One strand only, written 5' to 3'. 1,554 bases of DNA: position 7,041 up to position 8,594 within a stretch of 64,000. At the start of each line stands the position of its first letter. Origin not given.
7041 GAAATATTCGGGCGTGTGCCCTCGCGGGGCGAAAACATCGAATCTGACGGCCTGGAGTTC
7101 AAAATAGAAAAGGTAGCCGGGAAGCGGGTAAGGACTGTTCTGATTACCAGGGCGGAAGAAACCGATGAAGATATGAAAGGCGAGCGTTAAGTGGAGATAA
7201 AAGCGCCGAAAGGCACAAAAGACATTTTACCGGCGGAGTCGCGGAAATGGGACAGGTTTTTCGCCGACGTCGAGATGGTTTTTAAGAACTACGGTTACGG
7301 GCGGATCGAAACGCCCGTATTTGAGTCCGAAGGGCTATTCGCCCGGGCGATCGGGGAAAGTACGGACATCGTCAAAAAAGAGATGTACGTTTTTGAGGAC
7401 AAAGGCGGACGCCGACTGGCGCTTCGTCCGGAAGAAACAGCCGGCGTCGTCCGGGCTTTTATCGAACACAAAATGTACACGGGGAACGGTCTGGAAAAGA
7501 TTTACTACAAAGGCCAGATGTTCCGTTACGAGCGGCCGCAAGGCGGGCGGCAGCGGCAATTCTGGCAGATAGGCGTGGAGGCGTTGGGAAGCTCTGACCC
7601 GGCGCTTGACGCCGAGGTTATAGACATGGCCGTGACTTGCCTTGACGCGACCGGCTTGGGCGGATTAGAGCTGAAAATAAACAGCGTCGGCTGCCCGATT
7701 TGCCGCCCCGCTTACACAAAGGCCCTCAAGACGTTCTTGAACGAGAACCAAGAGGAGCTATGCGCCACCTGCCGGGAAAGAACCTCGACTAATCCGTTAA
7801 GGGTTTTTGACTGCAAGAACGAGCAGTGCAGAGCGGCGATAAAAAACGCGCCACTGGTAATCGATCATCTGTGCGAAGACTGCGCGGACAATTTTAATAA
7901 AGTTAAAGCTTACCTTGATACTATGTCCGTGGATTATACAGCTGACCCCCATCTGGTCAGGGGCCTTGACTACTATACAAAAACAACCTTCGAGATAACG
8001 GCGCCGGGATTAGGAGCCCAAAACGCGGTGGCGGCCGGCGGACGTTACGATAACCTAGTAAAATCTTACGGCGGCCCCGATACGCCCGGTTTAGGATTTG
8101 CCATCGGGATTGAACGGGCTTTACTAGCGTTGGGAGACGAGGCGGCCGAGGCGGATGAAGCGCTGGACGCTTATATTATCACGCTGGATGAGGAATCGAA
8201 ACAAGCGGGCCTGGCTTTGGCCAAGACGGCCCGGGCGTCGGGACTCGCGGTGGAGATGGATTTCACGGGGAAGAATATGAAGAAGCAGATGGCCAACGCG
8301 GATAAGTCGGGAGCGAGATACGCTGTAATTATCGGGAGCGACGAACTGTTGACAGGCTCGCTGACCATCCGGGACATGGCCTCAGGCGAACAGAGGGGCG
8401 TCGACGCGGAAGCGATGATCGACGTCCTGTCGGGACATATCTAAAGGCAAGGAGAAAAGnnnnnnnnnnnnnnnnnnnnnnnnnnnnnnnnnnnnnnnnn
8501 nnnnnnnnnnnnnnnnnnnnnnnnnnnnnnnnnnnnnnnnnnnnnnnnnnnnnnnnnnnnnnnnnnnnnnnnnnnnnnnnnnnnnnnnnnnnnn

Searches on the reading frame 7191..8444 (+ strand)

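Call 48: search_protein_families(library=pfam, proteins=[window:7191-8444:+])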
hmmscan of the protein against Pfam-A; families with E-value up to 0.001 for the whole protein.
window:7191-8444:+ (417 aa): 4 families
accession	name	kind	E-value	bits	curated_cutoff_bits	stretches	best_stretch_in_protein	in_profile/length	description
PF13393.11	tRNA-synt_His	-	1.1e-52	179.6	25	1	8-309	1-307/308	Histidyl-tRNA synthetase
PF03129.25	HGTP_anticodon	-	7.3e-16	58.5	21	1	327-414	2-92/94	Anticodon binding domain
PF00587.30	tRNA-synt_2b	-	7e-10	39.7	29.3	1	66-312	1-173/179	tRNA synthetase class II core domain (G, H, P, S and T)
PF00152.25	tRNA-synt_2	-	0.00024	20.7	25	0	94-206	84-170/308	tRNA synthetases class II (D, K and N)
